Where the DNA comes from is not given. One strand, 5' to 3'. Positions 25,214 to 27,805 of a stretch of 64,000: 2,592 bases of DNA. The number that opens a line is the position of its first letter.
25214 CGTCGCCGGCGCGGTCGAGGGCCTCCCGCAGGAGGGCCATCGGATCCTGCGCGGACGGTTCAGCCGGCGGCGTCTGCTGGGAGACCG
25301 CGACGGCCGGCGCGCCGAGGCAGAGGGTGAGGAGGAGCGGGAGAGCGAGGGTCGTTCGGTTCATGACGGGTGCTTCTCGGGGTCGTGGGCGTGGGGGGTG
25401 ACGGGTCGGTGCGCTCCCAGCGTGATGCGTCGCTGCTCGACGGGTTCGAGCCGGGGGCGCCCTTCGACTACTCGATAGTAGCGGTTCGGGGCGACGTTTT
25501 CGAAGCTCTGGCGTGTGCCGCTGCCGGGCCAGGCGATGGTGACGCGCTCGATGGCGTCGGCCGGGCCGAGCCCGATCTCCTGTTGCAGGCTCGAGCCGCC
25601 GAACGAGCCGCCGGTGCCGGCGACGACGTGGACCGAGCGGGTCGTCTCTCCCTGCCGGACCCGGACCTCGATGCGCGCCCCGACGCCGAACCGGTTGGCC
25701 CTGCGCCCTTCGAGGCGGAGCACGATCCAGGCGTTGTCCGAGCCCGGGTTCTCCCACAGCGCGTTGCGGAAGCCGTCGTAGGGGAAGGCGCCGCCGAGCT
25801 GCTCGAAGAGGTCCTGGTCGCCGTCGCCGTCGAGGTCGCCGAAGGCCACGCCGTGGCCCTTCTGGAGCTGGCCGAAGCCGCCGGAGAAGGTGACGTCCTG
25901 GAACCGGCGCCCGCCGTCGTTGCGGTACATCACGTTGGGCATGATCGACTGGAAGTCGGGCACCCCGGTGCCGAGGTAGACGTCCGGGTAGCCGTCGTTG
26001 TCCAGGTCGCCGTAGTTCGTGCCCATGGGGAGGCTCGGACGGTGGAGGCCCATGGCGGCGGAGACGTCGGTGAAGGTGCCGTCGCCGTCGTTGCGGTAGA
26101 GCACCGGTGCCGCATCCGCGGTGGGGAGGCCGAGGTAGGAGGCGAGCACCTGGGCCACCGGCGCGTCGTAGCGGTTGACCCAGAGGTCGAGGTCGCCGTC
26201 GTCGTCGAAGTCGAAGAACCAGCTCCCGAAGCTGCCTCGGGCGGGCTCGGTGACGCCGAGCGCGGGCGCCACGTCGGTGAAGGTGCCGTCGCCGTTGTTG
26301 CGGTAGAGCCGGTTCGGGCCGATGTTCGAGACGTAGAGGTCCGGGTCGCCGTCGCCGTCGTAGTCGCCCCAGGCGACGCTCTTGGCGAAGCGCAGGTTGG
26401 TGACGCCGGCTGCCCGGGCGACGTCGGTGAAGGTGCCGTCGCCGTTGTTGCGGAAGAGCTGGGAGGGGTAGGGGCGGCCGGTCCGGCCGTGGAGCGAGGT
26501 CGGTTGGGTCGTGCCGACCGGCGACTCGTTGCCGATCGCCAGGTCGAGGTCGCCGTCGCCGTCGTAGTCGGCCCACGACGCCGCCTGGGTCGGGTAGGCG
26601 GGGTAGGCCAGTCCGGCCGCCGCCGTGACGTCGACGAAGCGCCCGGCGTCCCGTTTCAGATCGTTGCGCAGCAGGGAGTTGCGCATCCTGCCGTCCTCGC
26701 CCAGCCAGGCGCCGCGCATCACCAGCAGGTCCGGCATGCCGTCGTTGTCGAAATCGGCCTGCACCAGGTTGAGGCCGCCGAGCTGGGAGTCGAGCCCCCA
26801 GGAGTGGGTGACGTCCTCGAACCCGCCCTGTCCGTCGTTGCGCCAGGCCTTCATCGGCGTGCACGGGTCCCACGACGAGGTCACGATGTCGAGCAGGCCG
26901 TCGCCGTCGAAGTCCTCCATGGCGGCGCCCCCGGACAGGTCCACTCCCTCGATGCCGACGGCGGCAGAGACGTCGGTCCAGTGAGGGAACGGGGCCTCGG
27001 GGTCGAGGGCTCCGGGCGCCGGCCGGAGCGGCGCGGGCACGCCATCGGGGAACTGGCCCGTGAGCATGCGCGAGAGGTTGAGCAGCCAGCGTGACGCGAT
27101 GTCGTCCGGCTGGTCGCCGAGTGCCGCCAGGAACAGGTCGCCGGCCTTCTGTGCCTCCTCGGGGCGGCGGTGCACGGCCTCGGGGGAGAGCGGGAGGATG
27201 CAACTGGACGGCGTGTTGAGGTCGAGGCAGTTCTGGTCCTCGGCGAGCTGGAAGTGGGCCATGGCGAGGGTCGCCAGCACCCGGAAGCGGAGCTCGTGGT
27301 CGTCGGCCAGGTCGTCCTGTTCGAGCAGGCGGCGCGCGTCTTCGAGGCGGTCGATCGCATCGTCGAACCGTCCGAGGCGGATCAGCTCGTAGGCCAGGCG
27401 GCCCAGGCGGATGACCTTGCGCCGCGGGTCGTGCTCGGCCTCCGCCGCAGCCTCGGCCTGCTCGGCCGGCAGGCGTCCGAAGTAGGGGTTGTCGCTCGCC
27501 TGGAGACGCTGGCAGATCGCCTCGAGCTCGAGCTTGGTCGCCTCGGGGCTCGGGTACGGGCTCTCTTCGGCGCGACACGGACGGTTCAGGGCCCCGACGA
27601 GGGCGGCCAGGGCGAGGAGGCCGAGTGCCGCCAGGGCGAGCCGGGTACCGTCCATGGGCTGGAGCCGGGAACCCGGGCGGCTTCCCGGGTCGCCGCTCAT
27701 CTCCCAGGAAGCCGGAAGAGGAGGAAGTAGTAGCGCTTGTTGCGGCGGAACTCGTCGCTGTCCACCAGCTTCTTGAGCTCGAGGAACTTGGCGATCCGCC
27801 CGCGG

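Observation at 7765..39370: Two convergent copies of an exported-protein cassette headed by an Oar-like receptor: candidate undescribed envelope system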

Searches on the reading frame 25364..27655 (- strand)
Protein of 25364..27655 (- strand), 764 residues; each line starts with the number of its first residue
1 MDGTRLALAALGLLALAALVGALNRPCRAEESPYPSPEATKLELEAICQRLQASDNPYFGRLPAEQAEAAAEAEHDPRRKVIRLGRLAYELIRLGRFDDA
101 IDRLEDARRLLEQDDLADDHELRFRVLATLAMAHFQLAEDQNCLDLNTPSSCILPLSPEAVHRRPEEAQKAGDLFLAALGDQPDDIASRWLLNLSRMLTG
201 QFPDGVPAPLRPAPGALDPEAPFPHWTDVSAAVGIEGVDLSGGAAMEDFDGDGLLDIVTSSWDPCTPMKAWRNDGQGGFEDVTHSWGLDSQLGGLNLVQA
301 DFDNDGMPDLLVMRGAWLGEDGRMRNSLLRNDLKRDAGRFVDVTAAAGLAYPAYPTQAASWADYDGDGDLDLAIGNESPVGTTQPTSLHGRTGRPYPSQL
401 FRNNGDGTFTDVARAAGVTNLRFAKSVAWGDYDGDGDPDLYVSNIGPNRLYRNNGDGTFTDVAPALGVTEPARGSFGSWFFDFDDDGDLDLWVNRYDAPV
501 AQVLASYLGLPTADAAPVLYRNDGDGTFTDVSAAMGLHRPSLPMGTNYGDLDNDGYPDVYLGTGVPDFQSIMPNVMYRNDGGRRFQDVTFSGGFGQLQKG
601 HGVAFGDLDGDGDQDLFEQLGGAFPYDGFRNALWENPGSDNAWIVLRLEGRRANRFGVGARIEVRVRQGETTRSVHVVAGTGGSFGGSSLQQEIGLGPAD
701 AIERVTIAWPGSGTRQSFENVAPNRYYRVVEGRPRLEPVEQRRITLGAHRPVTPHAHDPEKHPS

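Call 12: search_protein_families(library=pfam, max_evalue=0.01, proteins=[window:25364-27655:-])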
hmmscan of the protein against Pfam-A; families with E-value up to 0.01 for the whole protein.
window:25364-27655:- (764 aa): 4 families
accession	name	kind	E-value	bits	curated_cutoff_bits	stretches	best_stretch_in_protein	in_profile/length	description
PF13517.12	FG-GAP_3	-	2.5e-49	166.1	26.9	6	431-493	1-61/61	FG-GAP-like repeat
PF01839.29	FG-GAP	-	3.9e-15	55.8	22.1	2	425-444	3-22/37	FG-GAP repeat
PF07593.17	UnbV_ASPIC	-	4.6e-13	49.3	23.4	1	657-727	1-67/68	ASPIC and UnbV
PF13424.12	TPR_12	-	0.00084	19.9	30.1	1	87-138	9-59/77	Tetratricopeptide repeat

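Call 38: search_protein_families(library=ncbifam, max_evalue=0.01, proteins=[window:25364-27655:-])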
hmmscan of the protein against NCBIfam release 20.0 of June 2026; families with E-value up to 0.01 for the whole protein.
window:25364-27655:- (764 aa): 0 families
